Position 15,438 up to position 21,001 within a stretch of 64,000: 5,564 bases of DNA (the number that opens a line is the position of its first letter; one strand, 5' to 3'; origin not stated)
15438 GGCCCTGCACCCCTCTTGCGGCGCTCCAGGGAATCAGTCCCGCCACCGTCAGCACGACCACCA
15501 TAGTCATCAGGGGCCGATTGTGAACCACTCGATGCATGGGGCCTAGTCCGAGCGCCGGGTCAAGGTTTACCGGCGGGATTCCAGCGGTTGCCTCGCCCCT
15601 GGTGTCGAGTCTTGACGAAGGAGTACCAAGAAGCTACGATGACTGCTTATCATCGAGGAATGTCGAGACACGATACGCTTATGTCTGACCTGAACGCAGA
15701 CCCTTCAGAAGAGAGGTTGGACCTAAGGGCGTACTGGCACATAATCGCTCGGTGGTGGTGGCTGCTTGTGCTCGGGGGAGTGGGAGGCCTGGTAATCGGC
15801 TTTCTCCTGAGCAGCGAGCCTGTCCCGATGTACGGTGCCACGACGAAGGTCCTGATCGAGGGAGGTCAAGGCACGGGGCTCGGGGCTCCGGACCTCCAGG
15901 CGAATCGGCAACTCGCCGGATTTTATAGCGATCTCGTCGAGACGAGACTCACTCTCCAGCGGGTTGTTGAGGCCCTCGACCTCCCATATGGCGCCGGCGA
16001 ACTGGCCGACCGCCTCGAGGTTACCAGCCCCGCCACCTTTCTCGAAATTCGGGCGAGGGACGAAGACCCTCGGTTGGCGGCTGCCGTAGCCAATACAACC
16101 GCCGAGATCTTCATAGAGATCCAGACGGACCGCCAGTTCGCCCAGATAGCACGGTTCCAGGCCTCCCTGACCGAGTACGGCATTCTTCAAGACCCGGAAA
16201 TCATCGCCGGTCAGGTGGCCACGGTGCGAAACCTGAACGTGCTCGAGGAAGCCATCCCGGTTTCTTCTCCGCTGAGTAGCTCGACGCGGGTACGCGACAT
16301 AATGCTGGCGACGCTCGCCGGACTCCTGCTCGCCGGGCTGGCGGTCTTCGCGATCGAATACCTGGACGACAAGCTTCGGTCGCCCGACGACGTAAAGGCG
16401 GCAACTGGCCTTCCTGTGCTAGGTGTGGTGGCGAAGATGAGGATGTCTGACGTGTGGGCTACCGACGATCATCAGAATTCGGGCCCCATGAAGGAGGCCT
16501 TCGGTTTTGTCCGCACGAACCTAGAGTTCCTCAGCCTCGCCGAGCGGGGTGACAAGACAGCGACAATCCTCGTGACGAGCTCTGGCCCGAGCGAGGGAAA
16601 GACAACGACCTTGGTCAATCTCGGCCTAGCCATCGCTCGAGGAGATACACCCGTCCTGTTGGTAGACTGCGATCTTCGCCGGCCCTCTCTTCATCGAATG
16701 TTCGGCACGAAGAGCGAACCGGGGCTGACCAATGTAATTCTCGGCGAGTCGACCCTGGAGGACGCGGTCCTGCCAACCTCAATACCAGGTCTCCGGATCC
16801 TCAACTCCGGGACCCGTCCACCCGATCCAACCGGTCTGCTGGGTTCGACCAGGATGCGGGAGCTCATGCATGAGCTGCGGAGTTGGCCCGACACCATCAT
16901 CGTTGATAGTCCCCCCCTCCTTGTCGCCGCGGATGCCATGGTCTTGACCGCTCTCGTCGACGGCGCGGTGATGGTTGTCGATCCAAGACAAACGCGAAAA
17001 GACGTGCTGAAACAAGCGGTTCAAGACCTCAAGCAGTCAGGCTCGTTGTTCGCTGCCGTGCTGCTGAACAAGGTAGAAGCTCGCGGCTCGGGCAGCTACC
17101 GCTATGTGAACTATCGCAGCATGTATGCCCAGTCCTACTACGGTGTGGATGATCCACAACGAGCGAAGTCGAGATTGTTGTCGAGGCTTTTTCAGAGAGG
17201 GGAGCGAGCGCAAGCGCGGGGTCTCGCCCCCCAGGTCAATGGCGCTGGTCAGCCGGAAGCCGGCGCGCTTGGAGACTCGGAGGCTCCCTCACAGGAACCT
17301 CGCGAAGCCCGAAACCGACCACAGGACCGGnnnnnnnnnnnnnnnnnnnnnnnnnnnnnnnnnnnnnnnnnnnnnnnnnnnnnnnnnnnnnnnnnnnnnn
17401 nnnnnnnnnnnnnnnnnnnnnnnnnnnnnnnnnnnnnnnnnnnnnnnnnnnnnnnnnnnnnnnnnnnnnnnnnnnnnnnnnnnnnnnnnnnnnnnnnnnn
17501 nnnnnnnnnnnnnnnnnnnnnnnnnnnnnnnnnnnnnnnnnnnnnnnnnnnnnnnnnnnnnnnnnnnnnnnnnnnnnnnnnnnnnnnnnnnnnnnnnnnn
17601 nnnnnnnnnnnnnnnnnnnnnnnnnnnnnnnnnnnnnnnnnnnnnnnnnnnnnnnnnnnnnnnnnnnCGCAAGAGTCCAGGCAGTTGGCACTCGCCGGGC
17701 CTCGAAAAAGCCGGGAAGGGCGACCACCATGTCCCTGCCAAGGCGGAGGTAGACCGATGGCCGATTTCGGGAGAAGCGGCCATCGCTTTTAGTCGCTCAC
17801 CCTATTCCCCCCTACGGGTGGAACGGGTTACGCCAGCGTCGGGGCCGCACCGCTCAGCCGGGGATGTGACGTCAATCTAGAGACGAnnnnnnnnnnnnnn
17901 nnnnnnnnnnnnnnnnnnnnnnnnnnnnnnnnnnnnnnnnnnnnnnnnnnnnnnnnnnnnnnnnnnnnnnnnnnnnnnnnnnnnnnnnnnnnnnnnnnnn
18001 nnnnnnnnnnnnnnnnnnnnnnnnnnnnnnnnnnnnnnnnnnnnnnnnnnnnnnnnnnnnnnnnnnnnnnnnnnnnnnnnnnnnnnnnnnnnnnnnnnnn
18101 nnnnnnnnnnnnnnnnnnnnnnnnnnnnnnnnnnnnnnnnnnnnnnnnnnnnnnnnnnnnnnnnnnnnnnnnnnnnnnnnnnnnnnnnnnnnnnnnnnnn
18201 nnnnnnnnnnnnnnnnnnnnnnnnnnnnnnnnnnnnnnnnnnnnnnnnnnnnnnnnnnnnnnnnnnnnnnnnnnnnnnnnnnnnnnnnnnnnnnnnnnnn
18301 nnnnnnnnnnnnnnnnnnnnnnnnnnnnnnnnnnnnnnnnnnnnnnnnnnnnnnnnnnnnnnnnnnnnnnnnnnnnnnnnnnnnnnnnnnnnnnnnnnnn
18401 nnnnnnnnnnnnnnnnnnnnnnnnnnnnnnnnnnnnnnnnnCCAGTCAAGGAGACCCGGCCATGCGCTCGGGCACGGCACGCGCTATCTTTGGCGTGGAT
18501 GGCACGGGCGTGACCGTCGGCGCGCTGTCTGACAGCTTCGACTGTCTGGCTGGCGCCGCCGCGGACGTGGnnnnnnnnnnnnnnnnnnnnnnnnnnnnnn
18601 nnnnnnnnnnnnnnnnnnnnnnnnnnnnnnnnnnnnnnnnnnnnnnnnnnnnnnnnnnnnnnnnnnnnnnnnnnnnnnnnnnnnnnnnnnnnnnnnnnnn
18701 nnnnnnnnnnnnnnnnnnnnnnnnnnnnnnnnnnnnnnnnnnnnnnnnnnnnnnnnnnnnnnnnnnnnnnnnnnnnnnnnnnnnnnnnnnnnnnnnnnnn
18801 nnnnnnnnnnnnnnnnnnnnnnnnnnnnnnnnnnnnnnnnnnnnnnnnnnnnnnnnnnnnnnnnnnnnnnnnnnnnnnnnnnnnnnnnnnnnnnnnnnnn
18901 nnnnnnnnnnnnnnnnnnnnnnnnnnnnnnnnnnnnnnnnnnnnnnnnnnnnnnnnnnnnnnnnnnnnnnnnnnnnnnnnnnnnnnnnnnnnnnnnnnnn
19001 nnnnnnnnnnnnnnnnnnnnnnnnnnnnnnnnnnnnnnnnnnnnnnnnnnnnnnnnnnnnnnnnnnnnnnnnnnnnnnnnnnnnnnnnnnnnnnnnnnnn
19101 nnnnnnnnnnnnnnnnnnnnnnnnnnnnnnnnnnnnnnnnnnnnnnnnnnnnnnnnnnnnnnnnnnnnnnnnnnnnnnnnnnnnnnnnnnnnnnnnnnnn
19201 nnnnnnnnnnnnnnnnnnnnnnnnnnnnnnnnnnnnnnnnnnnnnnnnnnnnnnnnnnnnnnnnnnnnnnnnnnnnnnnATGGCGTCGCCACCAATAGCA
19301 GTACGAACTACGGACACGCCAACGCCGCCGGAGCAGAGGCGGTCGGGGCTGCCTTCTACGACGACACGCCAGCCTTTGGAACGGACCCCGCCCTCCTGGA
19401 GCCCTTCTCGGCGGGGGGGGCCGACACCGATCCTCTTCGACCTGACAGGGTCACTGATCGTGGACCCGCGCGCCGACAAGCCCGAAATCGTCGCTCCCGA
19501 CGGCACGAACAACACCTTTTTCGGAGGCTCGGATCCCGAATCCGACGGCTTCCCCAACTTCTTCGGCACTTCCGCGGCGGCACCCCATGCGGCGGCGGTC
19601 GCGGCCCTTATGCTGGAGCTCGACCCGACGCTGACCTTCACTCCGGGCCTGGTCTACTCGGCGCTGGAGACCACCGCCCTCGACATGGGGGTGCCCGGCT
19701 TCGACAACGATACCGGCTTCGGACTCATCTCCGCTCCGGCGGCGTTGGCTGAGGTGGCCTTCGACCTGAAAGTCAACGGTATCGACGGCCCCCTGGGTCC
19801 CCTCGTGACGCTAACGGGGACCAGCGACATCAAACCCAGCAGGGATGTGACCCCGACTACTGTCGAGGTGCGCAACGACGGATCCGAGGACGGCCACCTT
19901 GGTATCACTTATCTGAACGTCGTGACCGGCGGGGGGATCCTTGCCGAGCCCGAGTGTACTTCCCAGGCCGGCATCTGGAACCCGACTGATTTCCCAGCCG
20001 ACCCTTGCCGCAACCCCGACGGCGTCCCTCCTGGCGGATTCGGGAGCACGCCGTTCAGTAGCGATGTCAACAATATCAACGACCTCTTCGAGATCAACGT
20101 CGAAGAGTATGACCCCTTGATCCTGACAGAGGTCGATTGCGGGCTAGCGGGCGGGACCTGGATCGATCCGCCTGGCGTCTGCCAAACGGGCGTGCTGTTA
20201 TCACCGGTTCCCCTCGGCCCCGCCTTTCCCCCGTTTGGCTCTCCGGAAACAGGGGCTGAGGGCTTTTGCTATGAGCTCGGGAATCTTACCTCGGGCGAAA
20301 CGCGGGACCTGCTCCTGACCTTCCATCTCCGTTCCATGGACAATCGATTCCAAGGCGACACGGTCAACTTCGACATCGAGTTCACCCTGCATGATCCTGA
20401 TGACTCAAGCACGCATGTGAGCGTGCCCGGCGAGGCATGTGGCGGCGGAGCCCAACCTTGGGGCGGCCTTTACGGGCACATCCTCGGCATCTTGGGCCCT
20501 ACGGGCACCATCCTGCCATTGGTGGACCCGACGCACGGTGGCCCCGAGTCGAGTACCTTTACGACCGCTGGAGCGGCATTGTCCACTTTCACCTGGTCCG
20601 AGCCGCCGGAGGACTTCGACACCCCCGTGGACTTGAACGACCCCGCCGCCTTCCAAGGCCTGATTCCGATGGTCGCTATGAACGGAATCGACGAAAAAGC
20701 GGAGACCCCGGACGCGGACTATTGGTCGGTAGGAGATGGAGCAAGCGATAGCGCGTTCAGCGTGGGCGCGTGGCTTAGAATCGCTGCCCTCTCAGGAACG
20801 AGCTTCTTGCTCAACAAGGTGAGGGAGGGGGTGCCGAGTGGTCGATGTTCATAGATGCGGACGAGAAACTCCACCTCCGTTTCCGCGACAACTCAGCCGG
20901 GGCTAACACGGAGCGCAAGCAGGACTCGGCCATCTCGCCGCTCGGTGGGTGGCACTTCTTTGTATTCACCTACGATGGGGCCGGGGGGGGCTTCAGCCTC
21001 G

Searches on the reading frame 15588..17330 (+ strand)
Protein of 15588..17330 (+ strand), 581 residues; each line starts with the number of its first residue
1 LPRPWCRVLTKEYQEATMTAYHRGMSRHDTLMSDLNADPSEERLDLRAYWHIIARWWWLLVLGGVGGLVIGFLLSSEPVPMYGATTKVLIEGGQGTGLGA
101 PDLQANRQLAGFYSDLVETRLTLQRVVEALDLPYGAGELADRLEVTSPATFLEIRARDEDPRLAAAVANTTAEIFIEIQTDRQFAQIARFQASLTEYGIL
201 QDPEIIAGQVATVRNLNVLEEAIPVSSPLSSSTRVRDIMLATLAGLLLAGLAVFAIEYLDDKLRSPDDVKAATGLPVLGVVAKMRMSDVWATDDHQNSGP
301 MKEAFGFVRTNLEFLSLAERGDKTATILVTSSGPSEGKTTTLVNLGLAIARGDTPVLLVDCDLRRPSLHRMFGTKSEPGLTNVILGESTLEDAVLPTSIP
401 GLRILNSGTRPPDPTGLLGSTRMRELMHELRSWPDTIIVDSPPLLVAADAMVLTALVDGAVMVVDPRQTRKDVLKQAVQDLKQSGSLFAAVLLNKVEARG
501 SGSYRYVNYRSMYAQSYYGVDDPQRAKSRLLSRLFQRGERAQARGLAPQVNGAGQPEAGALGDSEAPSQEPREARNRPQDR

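Call 13: search_protein_families(library=pfam, proteins=[window:15588-17330:+], max_evalue=0.001)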
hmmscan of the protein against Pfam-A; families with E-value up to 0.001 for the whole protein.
window:15588-17330:+ (581 aa): 4 families
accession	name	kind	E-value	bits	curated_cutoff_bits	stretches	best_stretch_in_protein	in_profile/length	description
PF13614.12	AAA_31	-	4.3e-08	33.7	27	1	337-467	14-150/177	AAA domain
PF10609.15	ParA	-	3.2e-07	30.5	27.1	1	326-482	5-161/246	NUBPL iron-transfer P-loop NTPase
PF01656.29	CbiA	-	2.4e-06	28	25.4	1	328-501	2-88/125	CobQ/CobB/MinD/ParA nucleotide binding domain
PF02706.20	Wzz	-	1.5e-05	25.6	25.5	1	43-129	2-90/91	Chain length determinant protein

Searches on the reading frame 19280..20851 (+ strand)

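Call 13: search_protein_families(library=pfam, proteins=[window:19280-20851:+], max_evalue=0.001)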
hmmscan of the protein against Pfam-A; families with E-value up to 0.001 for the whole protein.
window:19280-20851:+ (524 aa): 1 family
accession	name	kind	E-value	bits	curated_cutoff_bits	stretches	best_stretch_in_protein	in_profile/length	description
PF00082.27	Peptidase_S8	-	5.8e-11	42.7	21.8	1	64-148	199-288/288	Subtilase family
